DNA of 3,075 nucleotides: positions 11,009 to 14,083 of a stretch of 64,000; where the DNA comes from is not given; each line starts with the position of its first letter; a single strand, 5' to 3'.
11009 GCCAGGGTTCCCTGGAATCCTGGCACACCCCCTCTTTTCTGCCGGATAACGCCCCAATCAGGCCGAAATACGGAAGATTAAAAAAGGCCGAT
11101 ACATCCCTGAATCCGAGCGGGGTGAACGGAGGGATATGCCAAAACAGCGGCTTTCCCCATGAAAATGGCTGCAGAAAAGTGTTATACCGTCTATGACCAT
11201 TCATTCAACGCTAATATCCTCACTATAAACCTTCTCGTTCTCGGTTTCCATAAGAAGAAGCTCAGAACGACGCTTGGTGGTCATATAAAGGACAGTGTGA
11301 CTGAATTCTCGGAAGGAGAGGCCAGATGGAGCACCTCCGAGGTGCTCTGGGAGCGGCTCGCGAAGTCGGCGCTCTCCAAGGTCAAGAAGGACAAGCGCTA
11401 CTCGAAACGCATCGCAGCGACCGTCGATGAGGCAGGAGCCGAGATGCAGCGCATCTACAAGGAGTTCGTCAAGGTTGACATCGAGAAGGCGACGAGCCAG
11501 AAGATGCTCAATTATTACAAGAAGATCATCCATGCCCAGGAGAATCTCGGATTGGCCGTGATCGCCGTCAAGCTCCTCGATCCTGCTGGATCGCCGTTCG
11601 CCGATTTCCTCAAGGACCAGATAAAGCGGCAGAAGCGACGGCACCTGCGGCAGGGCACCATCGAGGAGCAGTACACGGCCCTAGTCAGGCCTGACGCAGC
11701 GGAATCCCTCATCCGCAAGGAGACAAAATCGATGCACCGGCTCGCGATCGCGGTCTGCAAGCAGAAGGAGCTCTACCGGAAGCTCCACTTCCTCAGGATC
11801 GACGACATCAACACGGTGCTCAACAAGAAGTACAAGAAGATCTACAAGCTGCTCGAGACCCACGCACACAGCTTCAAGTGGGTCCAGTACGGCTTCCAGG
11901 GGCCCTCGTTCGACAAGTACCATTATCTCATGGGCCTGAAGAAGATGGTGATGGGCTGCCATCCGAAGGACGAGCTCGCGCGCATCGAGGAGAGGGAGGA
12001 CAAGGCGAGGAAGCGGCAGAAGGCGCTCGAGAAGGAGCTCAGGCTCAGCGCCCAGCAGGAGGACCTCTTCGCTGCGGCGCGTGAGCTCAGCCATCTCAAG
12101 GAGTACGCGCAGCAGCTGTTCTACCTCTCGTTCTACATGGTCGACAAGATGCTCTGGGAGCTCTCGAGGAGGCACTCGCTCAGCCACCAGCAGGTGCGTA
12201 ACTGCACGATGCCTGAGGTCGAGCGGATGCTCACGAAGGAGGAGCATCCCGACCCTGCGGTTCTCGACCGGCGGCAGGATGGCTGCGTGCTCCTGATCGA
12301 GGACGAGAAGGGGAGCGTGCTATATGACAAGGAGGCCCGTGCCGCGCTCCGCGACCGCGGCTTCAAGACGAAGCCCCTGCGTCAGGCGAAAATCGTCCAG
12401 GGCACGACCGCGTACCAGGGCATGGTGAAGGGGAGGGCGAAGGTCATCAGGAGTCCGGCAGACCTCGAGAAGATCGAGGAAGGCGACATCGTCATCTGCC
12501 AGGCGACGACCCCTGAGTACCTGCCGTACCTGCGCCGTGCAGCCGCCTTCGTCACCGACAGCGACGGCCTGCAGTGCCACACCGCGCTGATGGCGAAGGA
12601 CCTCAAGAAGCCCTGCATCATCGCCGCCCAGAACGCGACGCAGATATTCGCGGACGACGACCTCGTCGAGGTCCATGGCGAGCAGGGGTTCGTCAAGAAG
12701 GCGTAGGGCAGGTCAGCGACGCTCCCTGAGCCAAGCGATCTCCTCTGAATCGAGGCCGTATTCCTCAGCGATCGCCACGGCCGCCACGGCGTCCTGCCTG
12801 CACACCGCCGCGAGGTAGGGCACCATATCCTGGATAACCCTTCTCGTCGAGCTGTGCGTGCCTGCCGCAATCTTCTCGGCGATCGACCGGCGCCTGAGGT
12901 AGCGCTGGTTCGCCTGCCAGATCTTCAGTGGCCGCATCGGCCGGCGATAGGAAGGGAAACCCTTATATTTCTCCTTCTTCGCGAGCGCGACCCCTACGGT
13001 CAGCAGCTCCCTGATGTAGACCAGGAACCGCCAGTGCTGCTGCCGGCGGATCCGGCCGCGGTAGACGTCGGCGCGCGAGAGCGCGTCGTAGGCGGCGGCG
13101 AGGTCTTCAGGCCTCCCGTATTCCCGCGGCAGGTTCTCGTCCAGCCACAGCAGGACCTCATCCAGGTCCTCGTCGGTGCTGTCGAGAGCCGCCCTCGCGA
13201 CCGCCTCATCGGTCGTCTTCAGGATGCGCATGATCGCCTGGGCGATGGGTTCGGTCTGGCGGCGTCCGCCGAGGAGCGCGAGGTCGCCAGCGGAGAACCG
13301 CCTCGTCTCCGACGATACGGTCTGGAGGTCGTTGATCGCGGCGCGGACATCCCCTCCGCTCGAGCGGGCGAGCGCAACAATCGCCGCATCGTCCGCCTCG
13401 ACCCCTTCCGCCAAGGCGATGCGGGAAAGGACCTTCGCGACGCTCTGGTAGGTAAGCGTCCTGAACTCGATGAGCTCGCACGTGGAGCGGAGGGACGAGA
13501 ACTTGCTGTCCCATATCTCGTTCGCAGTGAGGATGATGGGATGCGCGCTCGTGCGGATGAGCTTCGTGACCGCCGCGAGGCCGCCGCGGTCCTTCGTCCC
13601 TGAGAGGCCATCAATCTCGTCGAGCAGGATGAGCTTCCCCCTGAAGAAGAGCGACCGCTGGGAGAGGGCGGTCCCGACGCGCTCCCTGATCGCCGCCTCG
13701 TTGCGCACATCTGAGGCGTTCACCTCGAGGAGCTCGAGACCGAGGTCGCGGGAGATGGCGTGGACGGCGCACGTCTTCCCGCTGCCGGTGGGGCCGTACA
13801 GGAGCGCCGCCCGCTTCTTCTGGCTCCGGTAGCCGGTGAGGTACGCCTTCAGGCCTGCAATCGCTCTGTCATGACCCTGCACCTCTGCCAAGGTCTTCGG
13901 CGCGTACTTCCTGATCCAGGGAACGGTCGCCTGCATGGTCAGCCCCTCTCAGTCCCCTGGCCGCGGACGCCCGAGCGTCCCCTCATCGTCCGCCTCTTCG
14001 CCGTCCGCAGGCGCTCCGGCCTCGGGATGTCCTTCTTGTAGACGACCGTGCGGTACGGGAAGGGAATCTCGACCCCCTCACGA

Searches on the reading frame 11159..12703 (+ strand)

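Call 75: search_protein_families(library=pfam, proteins=[window:11159-12703:+], max_evalue=0.001)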
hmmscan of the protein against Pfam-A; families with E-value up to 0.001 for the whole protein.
window:11159-12703:+ (515 aa): 1 family
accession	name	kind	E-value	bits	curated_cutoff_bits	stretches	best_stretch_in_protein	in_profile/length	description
PF00391.29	PEP-utilizers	-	2.9e-19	68.9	23.1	1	439-510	1-72/72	PEP-utilising enzyme, mobile domain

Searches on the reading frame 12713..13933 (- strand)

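Call 75: search_protein_families(library=pfam, proteins=[window:12713-13933:-], max_evalue=0.001)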
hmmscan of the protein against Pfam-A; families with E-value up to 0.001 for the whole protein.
window:12713-13933:- (406 aa): 7 families
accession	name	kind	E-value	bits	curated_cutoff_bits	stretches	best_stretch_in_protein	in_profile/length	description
PF00004.35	AAA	-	1.7e-12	48.4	21.2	1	44-140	2-111/131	ATPase family associated with various cellular activities (AAA)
PF03215.21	Rad17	-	2.5e-08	34.5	23.8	1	5-72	8-78/186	Rad17 P-loop domain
PF25361.1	AAA_lid_RFC1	-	1.4e-06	28.1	34.9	1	164-214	3-53/59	RFC1-like, AAA+ ATPase lid domain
PF13191.12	AAA_16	-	6.2e-05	24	32.6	1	18-89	2-81/167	AAA ATPase domain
PF21960.2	RCF1-5-like_lid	-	0.00016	22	27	1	167-207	1-42/43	RCF1/5-like, AAA+ ATPase lid domain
PF16193.11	AAA_assoc_2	-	0.00025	21.7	34.3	0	177-212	4-39/81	AAA C-terminal domain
PF13173.12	AAA_14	-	0.0008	19.9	27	0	40-111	2-75/129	AAA domain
